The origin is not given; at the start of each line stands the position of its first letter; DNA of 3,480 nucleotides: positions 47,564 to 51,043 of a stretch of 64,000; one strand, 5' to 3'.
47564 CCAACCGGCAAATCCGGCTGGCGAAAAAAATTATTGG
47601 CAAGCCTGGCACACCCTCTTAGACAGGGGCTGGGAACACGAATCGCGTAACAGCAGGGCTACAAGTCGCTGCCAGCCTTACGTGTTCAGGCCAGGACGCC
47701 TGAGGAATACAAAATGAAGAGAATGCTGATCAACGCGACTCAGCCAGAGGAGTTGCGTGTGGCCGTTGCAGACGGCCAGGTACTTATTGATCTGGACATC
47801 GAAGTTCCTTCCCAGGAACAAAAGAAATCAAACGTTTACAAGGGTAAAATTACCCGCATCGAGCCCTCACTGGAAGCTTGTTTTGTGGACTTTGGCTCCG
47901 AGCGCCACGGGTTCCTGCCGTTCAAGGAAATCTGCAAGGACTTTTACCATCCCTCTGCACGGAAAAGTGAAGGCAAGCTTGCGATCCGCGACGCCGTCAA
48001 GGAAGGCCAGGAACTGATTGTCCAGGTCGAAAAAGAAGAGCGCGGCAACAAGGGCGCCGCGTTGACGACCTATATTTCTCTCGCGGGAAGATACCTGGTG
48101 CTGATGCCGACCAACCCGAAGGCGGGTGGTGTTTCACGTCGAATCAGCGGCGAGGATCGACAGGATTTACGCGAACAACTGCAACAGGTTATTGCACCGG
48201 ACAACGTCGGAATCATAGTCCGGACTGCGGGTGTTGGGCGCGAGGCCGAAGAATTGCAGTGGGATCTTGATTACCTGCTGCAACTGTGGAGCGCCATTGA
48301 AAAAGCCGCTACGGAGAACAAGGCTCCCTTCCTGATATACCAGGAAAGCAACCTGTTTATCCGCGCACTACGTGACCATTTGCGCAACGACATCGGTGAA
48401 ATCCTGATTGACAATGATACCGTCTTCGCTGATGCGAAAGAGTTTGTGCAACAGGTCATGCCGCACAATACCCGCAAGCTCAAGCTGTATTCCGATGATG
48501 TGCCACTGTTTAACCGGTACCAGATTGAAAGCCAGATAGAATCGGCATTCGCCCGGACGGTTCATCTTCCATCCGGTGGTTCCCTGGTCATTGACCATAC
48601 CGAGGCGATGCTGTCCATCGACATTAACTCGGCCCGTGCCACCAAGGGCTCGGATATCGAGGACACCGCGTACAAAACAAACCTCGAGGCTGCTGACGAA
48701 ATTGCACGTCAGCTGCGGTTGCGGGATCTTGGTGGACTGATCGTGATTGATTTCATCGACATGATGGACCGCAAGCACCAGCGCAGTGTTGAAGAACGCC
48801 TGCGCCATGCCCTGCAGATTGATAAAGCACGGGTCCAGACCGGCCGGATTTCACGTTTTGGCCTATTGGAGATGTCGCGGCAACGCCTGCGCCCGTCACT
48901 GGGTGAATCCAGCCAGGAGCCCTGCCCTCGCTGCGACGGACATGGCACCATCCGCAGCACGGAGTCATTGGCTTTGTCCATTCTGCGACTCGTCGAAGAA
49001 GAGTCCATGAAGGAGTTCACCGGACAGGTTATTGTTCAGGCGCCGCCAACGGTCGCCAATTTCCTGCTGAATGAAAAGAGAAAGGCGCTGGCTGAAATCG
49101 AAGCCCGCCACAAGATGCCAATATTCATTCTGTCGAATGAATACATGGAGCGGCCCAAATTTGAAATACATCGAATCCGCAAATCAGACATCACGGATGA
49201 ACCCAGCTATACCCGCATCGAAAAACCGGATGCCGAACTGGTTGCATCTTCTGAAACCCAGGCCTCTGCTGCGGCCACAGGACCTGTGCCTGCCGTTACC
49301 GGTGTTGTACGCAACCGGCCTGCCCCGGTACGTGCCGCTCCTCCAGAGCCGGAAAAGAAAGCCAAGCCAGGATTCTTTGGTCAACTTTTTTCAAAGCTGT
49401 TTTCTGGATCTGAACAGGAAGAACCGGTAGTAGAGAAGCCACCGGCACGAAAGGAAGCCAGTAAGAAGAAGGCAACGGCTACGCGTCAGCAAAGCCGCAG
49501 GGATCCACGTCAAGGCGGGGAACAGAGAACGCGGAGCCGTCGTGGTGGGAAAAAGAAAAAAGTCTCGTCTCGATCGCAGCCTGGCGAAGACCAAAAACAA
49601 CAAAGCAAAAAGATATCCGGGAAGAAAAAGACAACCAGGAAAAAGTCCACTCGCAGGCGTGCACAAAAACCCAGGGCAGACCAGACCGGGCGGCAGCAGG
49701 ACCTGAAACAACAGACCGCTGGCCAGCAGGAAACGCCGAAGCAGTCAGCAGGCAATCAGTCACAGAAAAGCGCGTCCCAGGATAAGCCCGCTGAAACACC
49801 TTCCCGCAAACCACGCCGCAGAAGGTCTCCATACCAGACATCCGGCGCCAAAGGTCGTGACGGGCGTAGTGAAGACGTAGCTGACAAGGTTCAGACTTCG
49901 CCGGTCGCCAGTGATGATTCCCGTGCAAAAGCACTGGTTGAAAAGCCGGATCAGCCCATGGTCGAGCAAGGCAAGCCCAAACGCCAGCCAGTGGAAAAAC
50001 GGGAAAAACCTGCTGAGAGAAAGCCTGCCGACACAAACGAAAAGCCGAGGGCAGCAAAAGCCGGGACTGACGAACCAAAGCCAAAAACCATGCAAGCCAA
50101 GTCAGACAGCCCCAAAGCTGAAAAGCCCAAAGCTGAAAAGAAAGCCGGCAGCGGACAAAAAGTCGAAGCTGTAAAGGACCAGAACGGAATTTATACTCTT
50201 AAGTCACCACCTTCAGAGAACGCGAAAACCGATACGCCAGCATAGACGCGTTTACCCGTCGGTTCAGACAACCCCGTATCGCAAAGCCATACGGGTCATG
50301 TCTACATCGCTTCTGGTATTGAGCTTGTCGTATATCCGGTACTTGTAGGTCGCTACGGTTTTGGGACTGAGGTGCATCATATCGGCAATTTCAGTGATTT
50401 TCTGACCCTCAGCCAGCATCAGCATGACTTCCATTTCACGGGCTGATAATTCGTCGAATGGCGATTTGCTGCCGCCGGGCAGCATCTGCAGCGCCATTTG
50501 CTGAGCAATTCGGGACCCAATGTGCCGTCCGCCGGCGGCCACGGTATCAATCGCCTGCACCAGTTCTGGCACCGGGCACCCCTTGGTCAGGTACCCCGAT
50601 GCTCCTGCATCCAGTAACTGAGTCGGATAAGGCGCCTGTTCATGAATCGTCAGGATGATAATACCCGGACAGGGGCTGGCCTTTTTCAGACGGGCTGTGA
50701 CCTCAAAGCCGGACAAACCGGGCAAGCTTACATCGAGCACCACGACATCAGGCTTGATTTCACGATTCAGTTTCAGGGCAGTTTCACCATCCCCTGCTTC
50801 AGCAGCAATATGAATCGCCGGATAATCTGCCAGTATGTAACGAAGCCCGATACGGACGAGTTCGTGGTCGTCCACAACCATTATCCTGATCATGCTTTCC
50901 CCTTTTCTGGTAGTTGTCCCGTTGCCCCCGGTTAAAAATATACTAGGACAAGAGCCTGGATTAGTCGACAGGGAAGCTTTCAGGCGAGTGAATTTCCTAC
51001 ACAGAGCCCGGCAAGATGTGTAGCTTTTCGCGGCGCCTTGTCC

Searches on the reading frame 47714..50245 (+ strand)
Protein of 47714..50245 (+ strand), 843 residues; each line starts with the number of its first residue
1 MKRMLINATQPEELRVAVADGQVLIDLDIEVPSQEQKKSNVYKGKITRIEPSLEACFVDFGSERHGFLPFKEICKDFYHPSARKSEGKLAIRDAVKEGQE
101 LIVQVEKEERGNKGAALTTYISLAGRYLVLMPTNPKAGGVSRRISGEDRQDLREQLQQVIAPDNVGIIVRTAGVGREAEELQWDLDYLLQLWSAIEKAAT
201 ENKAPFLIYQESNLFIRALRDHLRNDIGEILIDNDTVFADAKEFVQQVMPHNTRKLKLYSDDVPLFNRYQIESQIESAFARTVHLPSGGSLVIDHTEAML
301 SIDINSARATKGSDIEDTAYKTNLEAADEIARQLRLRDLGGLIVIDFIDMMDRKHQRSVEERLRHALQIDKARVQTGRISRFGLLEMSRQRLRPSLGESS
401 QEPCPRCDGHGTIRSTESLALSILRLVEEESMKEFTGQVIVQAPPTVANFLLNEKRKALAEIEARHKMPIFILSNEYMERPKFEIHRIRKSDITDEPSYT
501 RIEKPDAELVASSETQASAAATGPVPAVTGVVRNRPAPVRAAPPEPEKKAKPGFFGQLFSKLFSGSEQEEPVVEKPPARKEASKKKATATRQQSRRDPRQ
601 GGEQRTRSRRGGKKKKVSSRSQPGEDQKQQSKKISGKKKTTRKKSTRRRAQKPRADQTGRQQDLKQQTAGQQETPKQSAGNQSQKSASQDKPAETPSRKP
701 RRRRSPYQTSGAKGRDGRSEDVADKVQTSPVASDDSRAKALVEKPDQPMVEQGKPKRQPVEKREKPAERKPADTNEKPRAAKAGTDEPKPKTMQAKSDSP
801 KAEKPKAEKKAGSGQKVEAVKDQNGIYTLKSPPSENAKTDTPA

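Call 11: search_protein_families(library=ncbifam, proteins=[window:47714-50245:+], max_evalue=0.00001)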
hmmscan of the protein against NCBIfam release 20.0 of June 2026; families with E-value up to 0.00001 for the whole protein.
window:47714-50245:+ (843 aa): 5 families
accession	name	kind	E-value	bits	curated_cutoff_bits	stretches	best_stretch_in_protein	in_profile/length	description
NF008074.0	PRK10811.1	equivalog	3e-261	869.6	908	1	1-765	1-781/1068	ribonuclease E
TIGR00757.1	RNaseEG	subfamily_domain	1.2e-161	538.3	325.95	1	13-425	1-415/415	Rne/Rng family ribonuclease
NF008689.0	PRK11712.1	equivalog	3.1e-109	365.6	594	1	4-483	5-484/489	ribonuclease G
NF052588.1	RnaseEMycob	equivalog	1.2e-81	274.9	1400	1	38-413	363-746/945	ribonuclease E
NF052586.1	RnaseECyano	equivalog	1.2e-74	251.9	900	1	31-417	27-410/619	ribonuclease E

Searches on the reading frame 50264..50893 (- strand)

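Call 46: search_protein_families(library=pfam, proteins=[window:50264-50893:-], max_evalue=0.00001)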
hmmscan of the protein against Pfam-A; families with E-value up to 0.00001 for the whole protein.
window:50264-50893:- (209 aa): 3 families
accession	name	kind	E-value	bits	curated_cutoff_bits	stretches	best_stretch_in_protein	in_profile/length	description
PF00072.30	Response_reg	-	3.1e-26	92.2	30.2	1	4-115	1-110/111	Response regulator receiver domain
PF00196.25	GerE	-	6e-19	67.9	23.5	1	148-203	2-57/57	Bacterial regulatory proteins, luxR family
PF08281.18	Sigma70_r4_2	-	6.4e-07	29.4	25.7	1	147-191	9-54/54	Sigma-70, region 4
